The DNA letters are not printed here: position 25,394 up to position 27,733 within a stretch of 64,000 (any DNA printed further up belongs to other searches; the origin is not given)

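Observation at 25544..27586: Single ORF fusing YbeY (rRNA maturation RNase) to apolipoprotein N-acyltransferase Lnt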

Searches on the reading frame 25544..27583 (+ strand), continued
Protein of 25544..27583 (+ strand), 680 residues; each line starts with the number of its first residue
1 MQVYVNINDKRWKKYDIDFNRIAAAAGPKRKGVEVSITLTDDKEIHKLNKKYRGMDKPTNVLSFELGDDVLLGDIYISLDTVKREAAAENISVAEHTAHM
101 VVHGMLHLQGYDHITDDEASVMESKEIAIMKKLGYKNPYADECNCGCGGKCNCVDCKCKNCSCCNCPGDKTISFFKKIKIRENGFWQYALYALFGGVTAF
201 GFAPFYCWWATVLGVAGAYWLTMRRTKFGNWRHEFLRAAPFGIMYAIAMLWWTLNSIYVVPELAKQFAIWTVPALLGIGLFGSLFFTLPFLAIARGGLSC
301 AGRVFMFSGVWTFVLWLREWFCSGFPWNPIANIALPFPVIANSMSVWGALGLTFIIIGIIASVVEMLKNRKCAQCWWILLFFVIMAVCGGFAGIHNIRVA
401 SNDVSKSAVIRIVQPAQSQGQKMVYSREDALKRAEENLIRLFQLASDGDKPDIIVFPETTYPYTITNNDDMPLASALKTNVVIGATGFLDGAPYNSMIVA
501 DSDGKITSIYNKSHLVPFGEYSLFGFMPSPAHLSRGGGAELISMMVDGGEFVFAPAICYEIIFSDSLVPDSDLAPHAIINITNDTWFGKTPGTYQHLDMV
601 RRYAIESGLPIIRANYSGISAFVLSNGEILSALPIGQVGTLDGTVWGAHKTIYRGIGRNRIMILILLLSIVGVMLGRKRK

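Call 26: find_encoding_contigs(protein=P0133, flank=6000, max_places=3)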
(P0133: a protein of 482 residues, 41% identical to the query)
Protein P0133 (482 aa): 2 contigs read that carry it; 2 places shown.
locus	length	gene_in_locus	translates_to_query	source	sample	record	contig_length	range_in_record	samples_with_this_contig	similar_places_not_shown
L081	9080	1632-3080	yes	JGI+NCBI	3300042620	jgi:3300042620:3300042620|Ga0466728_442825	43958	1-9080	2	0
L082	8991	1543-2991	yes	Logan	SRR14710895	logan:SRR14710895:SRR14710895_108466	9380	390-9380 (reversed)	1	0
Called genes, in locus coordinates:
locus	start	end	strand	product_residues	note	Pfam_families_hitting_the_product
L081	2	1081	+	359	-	?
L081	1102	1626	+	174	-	-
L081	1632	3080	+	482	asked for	PF20154:LNT_N, PF00795:CN_hydrolase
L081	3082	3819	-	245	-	PF05175:MTS, PF13489:Methyltransf_23 (faint), PF06325:PrmA (weak), PF13847:Methyltransf_31, PF08241:Methyltransf_11 (faint), PF08242:Methyltransf_12 (weak), PF13649:Methyltransf_25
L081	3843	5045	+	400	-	PF01551:Peptidase_M23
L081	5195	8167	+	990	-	PF13395:HNH_4, PF18541:RuvC_III (weak), PF22702:Cas9_RuvC, PF18541:RuvC_III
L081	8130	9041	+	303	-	PF01867:Cas_Cas1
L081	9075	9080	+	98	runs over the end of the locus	PF09827:CRISPR_Cas2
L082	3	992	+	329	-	?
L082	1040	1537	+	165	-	-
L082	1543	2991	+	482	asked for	PF20154:LNT_N, PF00795:CN_hydrolase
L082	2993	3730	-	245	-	PF05175:MTS, PF13489:Methyltransf_23 (faint), PF06325:PrmA (weak), PF13847:Methyltransf_31, PF08241:Methyltransf_11 (faint), PF08242:Methyltransf_12 (weak), PF13649:Methyltransf_25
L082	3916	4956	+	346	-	PF01551:Peptidase_M23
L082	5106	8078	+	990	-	PF13395:HNH_4, PF18541:RuvC_III (weak), PF22702:Cas9_RuvC, PF18541:RuvC_III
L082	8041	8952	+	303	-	PF01867:Cas_Cas1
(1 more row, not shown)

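Call 27: find_encoding_contigs(protein=P0056, flank=10000, max_places=2)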
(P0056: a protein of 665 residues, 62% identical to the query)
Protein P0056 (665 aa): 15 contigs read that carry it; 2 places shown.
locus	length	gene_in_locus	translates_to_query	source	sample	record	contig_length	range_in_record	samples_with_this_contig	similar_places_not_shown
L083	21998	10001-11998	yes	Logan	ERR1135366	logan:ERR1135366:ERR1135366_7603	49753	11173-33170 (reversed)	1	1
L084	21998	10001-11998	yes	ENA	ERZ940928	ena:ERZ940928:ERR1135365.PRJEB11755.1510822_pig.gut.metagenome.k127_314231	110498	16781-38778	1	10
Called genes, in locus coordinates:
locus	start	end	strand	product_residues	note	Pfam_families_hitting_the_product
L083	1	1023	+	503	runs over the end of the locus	PF00595:PDZ, PF17820:PDZ_6, PF03572:Peptidase_S41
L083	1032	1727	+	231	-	PF01569:PAP2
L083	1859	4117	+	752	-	PF17854:FtsK_alpha, PF01580:FtsK_SpoIIIE, PF01935:DUF87, PF09397:FtsK_gamma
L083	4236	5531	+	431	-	-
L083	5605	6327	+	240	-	-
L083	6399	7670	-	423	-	PF05496:RuvB_N, PF00158:Sigma54_activat (faint), PF01078:Mg_chelatase (faint), PF13191:AAA_16 (faint), PF00004:AAA, PF07728:AAA_5, PF16193:AAA_assoc_2, PF12002:MgsA_C, +1 more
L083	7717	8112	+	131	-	PF05443:ROS_MUCR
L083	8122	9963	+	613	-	PF13432:TPR_16 (faint), PF13414:TPR_11 (weak), PF14559:TPR_19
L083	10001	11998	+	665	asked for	PF02130:YbeY, PF20154:LNT_N, PF00795:CN_hydrolase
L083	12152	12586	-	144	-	-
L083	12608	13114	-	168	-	-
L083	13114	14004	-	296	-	-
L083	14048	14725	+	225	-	-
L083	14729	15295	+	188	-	-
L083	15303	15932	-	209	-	PF02390:Methyltransf_4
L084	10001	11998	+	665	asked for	PF02130:YbeY, PF20154:LNT_N, PF00795:CN_hydrolase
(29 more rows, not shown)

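Call 35: search_solved_structures(query=window:25544-27583:+, max_evalue=0.00001, show_alignments=3)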
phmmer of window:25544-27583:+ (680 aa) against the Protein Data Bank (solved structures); distinct sequences matched with E-value up to 0.00001: 15.
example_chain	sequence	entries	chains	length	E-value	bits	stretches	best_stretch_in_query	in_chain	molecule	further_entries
1xax_A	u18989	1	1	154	1.7e-29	106.1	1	24-141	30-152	Hypothetical UPF0054 protein HI0004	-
1xm5_A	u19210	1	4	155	3.8e-27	98.3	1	31-142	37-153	Hypothetical UPF0054 protein ybeY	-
1oz9_A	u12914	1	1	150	1.5e-20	76.5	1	7-119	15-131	Hypothetical protein AQ_1354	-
5n6m_A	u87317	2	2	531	1e-19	73.7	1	186-645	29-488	Apolipoprotein N-acyltransferase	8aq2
5vrg_A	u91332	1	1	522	5e-16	61.5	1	507-676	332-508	Apolipoprotein N-acyltransferase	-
6nwr_A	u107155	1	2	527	5.1e-16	61.5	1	507-676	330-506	Apolipoprotein N-acyltransferase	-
6q3a_A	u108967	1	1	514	5.3e-16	61.4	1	507-676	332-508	Apolipoprotein N-acyltransferase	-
5n6h_A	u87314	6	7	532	5.6e-16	61.4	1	507-676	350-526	Apolipoprotein N-acyltransferase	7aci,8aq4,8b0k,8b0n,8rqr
8q2p_A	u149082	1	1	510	5.9e-16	61.3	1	507-675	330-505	Apolipoprotein N-acyltransferase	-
5xhq_A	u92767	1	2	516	6.1e-16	61.2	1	507-673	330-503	Apolipoprotein N-acyltransferase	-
1tvi_A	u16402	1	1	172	5.8e-15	58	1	32-120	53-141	Hypothetical UPF0054 protein TM1509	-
5n6l_A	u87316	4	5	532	1e-14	57.2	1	507-676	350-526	Apolipoprotein N-acyltransferase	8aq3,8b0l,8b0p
5vrh_A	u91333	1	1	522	1.2e-14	57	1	507-676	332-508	Apolipoprotein N-acyltransferase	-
8b0m_A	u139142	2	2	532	1.4e-14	56.8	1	507-676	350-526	Apolipoprotein N-acyltransferase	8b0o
7y7o_A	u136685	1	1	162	8.9e-12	47.5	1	12-134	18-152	Endoribonuclease YbeY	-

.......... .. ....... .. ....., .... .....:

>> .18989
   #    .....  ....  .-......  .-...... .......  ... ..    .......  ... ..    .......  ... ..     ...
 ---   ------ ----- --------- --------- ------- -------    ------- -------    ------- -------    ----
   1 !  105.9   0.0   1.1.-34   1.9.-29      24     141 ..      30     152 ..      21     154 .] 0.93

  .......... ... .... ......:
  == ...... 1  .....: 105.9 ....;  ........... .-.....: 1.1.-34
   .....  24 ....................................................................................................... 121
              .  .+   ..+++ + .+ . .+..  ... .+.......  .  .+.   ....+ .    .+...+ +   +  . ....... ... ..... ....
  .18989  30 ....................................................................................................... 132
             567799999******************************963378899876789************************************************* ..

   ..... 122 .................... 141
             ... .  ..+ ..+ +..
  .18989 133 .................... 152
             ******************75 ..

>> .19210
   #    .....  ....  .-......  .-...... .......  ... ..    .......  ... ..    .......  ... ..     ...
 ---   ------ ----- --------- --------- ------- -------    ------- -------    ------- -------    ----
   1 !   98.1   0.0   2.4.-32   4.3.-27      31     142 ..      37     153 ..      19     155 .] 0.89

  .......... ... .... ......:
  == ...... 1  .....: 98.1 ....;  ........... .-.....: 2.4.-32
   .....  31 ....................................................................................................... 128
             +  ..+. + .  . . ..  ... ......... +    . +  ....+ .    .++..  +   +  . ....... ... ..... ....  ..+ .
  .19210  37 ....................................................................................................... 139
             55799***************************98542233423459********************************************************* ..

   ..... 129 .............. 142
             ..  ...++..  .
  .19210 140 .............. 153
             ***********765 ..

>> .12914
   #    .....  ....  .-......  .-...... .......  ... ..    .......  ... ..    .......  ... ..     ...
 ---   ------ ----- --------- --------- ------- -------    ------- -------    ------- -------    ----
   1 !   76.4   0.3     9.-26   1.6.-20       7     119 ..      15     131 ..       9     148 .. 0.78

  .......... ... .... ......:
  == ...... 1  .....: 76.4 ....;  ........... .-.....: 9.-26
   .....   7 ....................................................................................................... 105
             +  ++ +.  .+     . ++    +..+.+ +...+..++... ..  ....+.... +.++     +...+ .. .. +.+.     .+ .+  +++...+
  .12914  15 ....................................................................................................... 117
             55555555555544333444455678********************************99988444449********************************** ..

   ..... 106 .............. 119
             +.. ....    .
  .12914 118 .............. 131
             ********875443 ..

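Call 54: predict_structure(alignment_id=A2)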
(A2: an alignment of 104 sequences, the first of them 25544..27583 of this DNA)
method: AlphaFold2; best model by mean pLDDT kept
length: 680 residues; sequences in the alignment: 104
mean_pLDDT: 83.2   pTM: 0.71
mean pLDDT of the five models: 83.2, 82.1, 80.6, 79.0, 78.8
residues with pLDDT >= 90: 301; 70-90: 263; 50-70: 83; < 50: 33
segments of 3 or more residues with pLDDT < 50: 141-168
pLDDT, mean of each block of 10 residues (from residue 1): 91 90 86 89 90 85 79 90 84 90 90 81 86 74 39 40 46 57 84 92 81 95 83 91 88 56 60 80 90 86 95 86 66 92 95 97 93 92 97 94 75 82 70 86 91 91 89 94 92 92 94 69 62 82 86 89 77 90 68 80 93 90 94 88 89 91 96 77
secondary structure, 60 per line:
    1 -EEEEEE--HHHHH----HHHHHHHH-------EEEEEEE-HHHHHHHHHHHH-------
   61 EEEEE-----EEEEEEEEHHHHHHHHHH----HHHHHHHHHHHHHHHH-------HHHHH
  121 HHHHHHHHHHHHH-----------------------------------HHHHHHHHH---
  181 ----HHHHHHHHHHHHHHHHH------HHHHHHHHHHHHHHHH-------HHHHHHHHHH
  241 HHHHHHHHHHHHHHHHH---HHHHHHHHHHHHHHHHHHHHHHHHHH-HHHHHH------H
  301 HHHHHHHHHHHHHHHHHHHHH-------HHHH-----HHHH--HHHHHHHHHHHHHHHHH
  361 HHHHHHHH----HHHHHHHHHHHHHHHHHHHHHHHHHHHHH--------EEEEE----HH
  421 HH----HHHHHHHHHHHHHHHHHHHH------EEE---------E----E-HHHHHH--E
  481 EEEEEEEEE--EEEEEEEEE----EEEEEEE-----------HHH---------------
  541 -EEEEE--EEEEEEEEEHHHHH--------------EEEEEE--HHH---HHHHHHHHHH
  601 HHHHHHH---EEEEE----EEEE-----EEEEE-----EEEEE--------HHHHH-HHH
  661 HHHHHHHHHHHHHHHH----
elements in order: E2-7 H10-14 H19-26 E34-40 H42-53 E61-65 E71-78 H79-88 H93-108 H116-133 H169-177 H185-201 H208-223 H231-257 H261-286 H288-293 H300-321 H329-332 H338-341 H344-368 H373-401 E410-414 H419-422 H427-446 E453-455 H472-477 E480-489 E492-500 E505-511 E542-546 E549-557 H558-562 E577-582 H591-607 E611-615 E620-623 E629-633 E639-643 H652-656 H658-676
